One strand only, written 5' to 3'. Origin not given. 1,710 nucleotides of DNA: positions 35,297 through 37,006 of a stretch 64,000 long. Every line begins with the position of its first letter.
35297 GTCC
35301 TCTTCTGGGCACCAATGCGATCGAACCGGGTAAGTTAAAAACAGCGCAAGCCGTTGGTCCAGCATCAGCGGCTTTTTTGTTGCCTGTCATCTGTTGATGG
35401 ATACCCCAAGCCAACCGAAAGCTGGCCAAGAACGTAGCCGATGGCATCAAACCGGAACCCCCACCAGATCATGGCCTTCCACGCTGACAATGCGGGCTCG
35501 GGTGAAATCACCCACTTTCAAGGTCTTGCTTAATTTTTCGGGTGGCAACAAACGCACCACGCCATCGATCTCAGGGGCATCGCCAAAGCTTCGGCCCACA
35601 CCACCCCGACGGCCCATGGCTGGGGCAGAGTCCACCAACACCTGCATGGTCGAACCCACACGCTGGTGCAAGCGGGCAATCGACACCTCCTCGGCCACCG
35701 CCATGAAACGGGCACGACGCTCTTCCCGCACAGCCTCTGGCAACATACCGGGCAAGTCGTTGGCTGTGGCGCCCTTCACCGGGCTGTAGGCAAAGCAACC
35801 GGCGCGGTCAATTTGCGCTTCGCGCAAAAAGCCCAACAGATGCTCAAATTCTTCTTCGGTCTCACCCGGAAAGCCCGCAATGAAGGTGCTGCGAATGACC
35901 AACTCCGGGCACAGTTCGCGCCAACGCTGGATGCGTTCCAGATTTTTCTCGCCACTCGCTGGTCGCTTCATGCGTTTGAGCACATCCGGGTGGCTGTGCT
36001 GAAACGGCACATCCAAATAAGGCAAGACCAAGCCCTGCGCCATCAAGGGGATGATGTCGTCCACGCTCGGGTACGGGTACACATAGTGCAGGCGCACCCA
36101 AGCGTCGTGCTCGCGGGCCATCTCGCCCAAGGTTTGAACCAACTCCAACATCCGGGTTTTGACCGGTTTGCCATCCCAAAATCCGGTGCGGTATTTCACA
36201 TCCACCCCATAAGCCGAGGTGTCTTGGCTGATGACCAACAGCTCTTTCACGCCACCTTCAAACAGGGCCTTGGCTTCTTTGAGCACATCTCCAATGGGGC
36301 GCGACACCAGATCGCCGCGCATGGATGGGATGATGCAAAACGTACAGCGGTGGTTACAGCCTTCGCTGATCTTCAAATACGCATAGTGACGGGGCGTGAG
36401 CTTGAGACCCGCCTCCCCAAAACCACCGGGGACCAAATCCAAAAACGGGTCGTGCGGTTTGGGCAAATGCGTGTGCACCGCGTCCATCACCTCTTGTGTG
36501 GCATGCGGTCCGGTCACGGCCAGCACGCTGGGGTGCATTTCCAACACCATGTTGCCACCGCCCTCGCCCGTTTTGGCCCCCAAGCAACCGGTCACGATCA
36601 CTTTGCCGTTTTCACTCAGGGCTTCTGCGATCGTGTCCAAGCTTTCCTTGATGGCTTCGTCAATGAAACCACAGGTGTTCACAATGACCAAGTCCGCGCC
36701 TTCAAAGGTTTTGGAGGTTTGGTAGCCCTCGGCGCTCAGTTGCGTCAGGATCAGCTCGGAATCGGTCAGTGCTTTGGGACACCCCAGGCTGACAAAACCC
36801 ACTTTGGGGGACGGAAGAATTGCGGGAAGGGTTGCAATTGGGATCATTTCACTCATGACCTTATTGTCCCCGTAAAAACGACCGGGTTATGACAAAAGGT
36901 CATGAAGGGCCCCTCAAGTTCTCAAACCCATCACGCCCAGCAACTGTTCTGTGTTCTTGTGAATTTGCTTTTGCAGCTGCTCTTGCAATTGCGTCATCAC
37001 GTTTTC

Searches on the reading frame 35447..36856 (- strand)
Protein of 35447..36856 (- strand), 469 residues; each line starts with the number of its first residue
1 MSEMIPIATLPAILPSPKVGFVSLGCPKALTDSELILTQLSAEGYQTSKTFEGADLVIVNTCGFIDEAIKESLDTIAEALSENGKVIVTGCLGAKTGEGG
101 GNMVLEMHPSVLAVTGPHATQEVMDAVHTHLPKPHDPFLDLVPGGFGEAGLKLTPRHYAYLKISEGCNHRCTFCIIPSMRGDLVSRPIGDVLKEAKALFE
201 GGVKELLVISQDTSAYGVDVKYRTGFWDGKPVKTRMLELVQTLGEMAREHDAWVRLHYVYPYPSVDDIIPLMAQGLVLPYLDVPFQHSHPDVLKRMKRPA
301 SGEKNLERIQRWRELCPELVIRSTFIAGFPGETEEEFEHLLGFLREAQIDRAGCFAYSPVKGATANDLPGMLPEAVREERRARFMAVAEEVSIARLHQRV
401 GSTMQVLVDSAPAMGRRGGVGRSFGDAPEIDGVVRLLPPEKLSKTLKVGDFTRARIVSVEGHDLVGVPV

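Call 64: find_encoding_contigs(protein=window:35447-36856:-, flank=10000, max_places=1)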
Protein window:35447-36856:- (469 aa): 2 contigs read that carry it; 1 place shown.
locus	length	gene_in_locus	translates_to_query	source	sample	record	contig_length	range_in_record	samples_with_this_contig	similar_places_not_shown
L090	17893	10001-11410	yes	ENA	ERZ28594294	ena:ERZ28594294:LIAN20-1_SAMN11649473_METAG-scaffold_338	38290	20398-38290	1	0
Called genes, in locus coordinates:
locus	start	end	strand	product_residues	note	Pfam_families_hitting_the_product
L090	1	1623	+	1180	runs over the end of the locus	PF02811:PHP, PF07733:DNA_pol3_alpha, PF17657:DNA_pol3_finger, PF14579:HHH_6, PF01336:tRNA_anti-codon (weak)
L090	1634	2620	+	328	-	PF08240:ADH_N, PF00107:ADH_zinc_N, PF13602:ADH_zinc_N_2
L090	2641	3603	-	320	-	PF13103:TonB_2, PF03544:TonB_C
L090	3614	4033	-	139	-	PF02472:ExbD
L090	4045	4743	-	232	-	PF01618:MotA_ExbB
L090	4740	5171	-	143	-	PF13279:4HBT_2, PF03061:4HBT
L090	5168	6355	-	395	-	PF00155:Aminotran_1_2, PF00266:Aminotran_5 (weak), PF01053:Cys_Met_Meta_PP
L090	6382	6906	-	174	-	PF01029:NusB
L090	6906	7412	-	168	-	PF00885:DMRL_synthase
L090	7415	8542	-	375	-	PF00926:DHBP_synthase, PF00925:GTP_cyclohydro2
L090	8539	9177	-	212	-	PF00677:Lum_binding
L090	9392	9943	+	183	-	PF07879:PHB_acc_N, PF05233:PHB_acc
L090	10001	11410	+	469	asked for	PF00919:UPF0004, PF04055:Radical_SAM, PF18693:TRAM_2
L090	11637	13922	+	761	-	PF08206:OB_RNB, PF17876:CSD2, PF00773:RNB, PF00575:S1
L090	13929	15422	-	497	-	PF03853:YjeF_N, PF01256:Carb_kinase, PF08543:Phos_pyr_kin (weak)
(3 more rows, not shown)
